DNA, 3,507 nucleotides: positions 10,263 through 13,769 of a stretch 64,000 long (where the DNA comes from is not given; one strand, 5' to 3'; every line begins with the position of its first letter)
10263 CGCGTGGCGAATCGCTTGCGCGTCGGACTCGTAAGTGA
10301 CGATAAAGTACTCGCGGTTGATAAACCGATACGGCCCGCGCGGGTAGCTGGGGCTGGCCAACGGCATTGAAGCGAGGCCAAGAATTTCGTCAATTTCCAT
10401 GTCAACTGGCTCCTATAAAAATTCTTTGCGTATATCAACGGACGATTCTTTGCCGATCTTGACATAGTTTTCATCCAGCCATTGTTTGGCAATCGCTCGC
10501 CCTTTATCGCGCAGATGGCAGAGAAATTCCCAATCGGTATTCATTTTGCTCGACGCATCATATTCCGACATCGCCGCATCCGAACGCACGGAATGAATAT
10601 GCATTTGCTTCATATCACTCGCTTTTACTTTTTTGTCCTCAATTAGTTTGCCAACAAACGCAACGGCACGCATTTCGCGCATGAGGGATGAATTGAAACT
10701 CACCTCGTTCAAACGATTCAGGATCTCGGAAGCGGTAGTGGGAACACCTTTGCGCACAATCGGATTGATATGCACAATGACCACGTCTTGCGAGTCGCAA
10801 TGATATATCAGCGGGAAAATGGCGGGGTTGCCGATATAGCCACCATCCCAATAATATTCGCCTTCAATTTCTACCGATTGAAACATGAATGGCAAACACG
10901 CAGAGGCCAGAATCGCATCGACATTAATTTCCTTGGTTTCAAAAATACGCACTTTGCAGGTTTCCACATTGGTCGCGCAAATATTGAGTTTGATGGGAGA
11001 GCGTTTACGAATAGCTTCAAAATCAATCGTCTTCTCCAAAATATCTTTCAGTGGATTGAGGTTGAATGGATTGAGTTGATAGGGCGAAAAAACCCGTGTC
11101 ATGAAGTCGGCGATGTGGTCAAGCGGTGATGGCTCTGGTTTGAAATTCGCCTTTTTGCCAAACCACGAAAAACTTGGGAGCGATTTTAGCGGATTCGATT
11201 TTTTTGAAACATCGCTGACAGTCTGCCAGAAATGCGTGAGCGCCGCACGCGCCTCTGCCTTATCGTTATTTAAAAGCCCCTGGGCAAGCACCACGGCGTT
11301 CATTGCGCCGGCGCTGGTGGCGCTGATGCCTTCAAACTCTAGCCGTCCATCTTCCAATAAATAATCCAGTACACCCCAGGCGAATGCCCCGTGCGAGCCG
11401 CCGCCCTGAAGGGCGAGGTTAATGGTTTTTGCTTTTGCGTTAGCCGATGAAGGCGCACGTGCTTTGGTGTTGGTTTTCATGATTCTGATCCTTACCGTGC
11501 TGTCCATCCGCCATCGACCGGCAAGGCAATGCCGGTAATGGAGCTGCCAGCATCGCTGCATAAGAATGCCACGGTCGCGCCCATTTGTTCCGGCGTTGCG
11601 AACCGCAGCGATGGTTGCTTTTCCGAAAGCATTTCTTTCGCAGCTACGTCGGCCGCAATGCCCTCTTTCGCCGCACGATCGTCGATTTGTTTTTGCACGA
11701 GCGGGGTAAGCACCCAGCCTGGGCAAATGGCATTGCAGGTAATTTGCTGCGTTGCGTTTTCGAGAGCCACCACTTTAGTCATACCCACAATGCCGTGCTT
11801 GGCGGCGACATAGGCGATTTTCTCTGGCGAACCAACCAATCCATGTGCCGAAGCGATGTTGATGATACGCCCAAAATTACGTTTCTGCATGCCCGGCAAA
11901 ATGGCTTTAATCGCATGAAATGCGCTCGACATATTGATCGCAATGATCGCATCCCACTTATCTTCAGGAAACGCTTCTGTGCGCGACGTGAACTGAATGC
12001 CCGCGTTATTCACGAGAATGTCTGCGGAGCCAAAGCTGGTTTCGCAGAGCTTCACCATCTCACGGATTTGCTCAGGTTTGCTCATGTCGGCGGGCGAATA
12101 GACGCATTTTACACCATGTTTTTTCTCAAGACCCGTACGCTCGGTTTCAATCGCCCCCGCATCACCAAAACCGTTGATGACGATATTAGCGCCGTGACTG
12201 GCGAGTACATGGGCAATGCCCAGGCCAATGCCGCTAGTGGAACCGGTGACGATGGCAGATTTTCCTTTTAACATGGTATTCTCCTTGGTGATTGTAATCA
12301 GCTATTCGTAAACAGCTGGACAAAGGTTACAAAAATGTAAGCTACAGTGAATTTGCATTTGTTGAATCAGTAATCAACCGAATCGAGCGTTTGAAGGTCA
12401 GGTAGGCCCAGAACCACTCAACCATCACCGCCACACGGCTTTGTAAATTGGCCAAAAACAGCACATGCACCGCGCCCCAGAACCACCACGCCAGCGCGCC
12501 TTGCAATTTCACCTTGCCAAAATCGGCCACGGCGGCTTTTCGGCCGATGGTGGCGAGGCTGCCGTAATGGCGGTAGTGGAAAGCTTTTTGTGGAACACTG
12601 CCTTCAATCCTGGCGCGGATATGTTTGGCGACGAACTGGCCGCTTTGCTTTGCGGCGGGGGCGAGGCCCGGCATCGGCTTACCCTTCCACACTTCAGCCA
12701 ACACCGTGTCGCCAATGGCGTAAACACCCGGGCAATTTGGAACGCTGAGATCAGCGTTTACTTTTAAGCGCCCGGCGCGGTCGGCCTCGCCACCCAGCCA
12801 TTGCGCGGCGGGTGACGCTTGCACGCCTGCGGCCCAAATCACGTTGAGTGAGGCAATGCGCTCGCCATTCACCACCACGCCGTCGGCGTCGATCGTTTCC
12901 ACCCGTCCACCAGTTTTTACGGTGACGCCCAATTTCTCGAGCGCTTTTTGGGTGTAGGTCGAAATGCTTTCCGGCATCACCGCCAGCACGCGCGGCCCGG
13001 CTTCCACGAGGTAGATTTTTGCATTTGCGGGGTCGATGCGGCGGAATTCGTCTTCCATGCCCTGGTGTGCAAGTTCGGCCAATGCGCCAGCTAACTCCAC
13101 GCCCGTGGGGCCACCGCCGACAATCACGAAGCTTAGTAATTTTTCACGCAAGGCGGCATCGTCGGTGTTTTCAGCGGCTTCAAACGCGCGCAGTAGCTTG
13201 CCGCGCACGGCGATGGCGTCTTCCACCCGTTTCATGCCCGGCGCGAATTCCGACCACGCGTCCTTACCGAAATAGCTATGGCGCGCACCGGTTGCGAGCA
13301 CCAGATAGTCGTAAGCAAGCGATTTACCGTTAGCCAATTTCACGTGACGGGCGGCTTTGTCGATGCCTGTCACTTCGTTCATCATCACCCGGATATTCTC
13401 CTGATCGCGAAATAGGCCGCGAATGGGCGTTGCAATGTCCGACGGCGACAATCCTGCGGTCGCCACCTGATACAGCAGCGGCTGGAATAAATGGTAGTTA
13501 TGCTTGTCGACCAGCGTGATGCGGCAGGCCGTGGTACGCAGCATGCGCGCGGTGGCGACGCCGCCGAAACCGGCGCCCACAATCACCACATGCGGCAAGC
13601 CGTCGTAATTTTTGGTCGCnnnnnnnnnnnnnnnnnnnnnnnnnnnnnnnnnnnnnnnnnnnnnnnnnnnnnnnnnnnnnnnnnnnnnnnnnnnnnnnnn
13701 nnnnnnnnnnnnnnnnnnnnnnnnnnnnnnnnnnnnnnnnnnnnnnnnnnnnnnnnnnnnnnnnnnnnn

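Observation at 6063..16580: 10.5-kb single-strand supercluster joining two bufferin-type precursors, MNIO machinery, a quinone reductase fusion, a ketone-body module and a cAMP signalling module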

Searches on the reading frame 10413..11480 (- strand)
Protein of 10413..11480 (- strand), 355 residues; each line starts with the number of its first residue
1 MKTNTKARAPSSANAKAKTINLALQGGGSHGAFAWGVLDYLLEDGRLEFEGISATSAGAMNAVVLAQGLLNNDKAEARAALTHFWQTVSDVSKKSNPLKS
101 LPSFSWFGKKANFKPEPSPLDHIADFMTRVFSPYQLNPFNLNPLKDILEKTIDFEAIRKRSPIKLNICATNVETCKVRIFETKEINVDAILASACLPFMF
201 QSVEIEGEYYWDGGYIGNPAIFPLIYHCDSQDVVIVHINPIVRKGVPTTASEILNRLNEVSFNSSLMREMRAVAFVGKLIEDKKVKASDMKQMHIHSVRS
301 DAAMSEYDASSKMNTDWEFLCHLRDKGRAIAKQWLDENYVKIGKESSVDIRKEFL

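Call 3: search_protein_families(library=pfam, proteins=[window:10413-11480:-], max_evalue=0.01)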
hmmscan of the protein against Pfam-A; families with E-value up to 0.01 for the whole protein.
window:10413-11480:- (355 aa): 1 family
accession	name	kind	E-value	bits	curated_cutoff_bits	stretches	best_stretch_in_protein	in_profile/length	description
PF01734.28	Patatin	-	9.9e-25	88.3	27.7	1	22-221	1-187/191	Patatin-like phospholipase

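Call 4: search_protein_families(library=ncbifam, proteins=[window:10413-11480:-], max_evalue=0.01)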
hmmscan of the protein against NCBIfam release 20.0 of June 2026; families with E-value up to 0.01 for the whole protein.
window:10413-11480:- (355 aa): 3 families
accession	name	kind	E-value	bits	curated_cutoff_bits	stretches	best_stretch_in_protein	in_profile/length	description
NF041079.1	CBASS_lipase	equivalog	4.9e-06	26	200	1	22-220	4-181/317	CBASS cGAMP-activated phospholipase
NF043045.1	T4SS_VpdC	equivalog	0.00012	20.3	1000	1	164-218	442-500/880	Dot/Icm T4SS effector VpdC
NF053870.1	DS2_1_antiphage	equivalog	0.00096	18.6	400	0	22-70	3-55/299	anti-phage phospholipase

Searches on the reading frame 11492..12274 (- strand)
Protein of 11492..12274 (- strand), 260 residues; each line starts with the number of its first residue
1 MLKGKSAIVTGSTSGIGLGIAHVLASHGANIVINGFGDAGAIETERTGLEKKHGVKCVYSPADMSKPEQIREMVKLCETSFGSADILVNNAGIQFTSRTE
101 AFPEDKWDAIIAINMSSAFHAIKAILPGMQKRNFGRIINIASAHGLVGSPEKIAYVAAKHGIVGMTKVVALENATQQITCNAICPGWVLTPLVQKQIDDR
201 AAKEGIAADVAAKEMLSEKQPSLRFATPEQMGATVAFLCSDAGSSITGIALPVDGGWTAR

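Call 3: search_protein_families(library=pfam, proteins=[window:11492-12274:-], max_evalue=0.01)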
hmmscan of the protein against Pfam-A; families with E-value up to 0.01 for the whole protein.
window:11492-12274:- (260 aa): 4 families
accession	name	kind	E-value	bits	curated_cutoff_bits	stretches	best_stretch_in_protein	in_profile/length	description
PF13561.12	adh_short_C2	-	3.6e-55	187.5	27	1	13-258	5-236/236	Enoyl-(Acyl carrier protein) reductase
PF00106.31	adh_short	-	1.4e-50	171.9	26.6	1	5-199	1-193/195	short chain dehydrogenase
PF08659.16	KR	-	7.5e-12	46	22.6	1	8-159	4-153/180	KR domain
PF23441.1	SDR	-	0.0027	17.6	27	0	155-203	162-209/258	SDR-like rossmann domain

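Call 4: search_protein_families(library=ncbifam, proteins=[window:11492-12274:-], max_evalue=0.01)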
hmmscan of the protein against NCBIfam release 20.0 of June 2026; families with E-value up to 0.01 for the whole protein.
window:11492-12274:- (260 aa): 230 families (the best 25 are shown)
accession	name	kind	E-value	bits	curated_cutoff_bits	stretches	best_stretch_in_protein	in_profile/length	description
TIGR01963.1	PHB_DH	subfamily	9e-102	339.7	307.05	1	5-259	2-254/255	3-hydroxybutyrate dehydrogenase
NF009093.0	PRK12429.1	subfamily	1.8e-101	338.8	258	1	1-259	2-258/259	3-hydroxybutyrate dehydrogenase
NF009931.0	PRK13394.1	subfamily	5.1e-87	291.7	340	1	2-259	5-261/262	3-hydroxybutyrate dehydrogenase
NF004791.0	PRK06138.1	equivalog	7.4e-61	205.6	312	1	2-259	3-251/252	SDR family oxidoreductase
NF009466.0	PRK12826.1-2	subfamily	6.2e-58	196.2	222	1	5-257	4-244/248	3-oxoacyl-ACP reductase FabG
NF005559.1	PRK07231.1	subfamily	1.1e-57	195.4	215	1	2-258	2-248/249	glucose 1-dehydrogenase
TIGR01830.1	3oxo_ACP_reduc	equivalog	8e-57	192.7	297.75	1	7-256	1-237/239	3-oxoacyl-[acyl-carrier-protein] reductase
NF005309.0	PRK06841.1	subfamily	1.3e-53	182.1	286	1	2-259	13-254/255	GolD/DthD family dehydrogenase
NF005469.0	PRK07063.1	equivalog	1.9e-53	181.7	306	1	2-257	5-254/260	SDR family oxidoreductase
TIGR03971.1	SDR_subfam_1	subfamily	4.7e-53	180.2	300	1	2-259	1-270/271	mycofactocin-coupled SDR family oxidoreductase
NF004198.0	PRK05653.1-3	equivalog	5.4e-53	180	296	1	2-257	5-246/248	3-oxoacyl-ACP reductase FabG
NF052558.1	MBtsdlDhBudC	equivalog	5.9e-53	180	270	1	3-259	2-243/250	meso-2,3-butanediol dehydrogenase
NF005390.0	PRK06935.1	equivalog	2e-52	178.1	369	1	2-260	13-258/258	2-dehydro-3-deoxy-D-gluconate 5-dehydrogenase KduD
NF006070.0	PRK08213.1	subfamily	2.6e-51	174.6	279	1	2-259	10-258/259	gluconate 5-dehydrogenase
NF009464.0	PRK12824.1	subfamily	2.7e-51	174.6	269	1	5-257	3-242/245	3-oxoacyl-ACP reductase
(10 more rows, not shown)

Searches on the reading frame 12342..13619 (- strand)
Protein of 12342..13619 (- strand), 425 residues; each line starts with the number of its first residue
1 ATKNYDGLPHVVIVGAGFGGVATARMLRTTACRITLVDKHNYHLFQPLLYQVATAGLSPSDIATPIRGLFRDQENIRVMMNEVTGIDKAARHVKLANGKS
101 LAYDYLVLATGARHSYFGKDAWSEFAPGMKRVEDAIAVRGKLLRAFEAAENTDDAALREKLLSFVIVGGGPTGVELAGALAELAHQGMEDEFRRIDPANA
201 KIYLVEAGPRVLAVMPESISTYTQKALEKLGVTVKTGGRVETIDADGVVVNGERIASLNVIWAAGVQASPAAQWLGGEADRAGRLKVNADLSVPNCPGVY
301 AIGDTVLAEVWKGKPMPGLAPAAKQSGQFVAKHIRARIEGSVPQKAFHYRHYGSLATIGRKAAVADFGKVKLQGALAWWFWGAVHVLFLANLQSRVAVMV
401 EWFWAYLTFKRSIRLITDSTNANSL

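Call 51: search_solved_structures(query=window:12342-13619:-, max_evalue=1e-10, show_alignments=1)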
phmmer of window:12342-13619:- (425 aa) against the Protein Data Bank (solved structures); distinct sequences matched with E-value up to 1e-10: 26.
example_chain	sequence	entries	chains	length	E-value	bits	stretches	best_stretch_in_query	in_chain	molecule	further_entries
9mqy_A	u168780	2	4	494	1.8e-97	330.2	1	10-418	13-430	NADH:ubiquinone reductase (non-electrogenic)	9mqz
9pxk_C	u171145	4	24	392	3.2e-44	154.8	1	10-392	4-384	NADH dehydrogenase-like protein YjlD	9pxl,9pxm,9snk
4nwz_A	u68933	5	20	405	3.4e-39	138.3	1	9-389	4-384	FAD-dependent pyridine nucleotide-disulfide oxidoreductase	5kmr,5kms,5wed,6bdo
5kmq_A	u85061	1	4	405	7.9e-39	137.1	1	9-381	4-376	FAD-dependent pyridine nucleotide-disulfide oxidoreductase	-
5kmp_A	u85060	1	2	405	3.3e-38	135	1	9-389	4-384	FAD-dependent pyridine nucleotide-disulfide oxidoreductase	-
5na1_A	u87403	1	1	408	1.8e-31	112.8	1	10-369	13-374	NADH dehydrogenase-like protein SAOUHSC_00878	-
5na4_A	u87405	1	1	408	8.7e-31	110.6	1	10-369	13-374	NADH dehydrogenase-like protein SAOUHSC_00878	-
4g9k_A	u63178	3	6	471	9.1e-31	110.5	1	6-334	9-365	Rotenone-insensitive NADH-ubiquinone oxidoreductase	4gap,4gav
5yjw_A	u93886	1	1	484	1e-30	110.3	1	6-334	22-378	Rotenone-insensitive NADH-ubiquinone oxidoreductase, mitochondrial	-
5yjy_A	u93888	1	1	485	1.1e-30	110.3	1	6-334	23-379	Rotenone-insensitive NADH-ubiquinone oxidoreductase, mitochondrial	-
5yjx_A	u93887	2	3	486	1.1e-30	110.3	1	6-334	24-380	Rotenone-insensitive NADH-ubiquinone oxidoreductase, mitochondrial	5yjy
4g6g_A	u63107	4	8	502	1.3e-30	110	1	6-334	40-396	Rotenone-insensitive NADH-ubiquinone oxidoreductase, mitochondrial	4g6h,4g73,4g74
5jwa_A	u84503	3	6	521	3.8e-27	98.6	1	7-305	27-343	NADH dehydrogenase, putative | Type II NADH:ubiquinone oxidoreductase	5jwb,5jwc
9ift_A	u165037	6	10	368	2e-14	56.7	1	6-306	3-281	FSP1 (tetrapod ancestor)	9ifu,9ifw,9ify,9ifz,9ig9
9qrt_A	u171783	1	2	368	2e-14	56.7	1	6-306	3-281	FSP1 (tetrapod ancestor; L323A mutant) bound to FAD and NAD+ and compound 2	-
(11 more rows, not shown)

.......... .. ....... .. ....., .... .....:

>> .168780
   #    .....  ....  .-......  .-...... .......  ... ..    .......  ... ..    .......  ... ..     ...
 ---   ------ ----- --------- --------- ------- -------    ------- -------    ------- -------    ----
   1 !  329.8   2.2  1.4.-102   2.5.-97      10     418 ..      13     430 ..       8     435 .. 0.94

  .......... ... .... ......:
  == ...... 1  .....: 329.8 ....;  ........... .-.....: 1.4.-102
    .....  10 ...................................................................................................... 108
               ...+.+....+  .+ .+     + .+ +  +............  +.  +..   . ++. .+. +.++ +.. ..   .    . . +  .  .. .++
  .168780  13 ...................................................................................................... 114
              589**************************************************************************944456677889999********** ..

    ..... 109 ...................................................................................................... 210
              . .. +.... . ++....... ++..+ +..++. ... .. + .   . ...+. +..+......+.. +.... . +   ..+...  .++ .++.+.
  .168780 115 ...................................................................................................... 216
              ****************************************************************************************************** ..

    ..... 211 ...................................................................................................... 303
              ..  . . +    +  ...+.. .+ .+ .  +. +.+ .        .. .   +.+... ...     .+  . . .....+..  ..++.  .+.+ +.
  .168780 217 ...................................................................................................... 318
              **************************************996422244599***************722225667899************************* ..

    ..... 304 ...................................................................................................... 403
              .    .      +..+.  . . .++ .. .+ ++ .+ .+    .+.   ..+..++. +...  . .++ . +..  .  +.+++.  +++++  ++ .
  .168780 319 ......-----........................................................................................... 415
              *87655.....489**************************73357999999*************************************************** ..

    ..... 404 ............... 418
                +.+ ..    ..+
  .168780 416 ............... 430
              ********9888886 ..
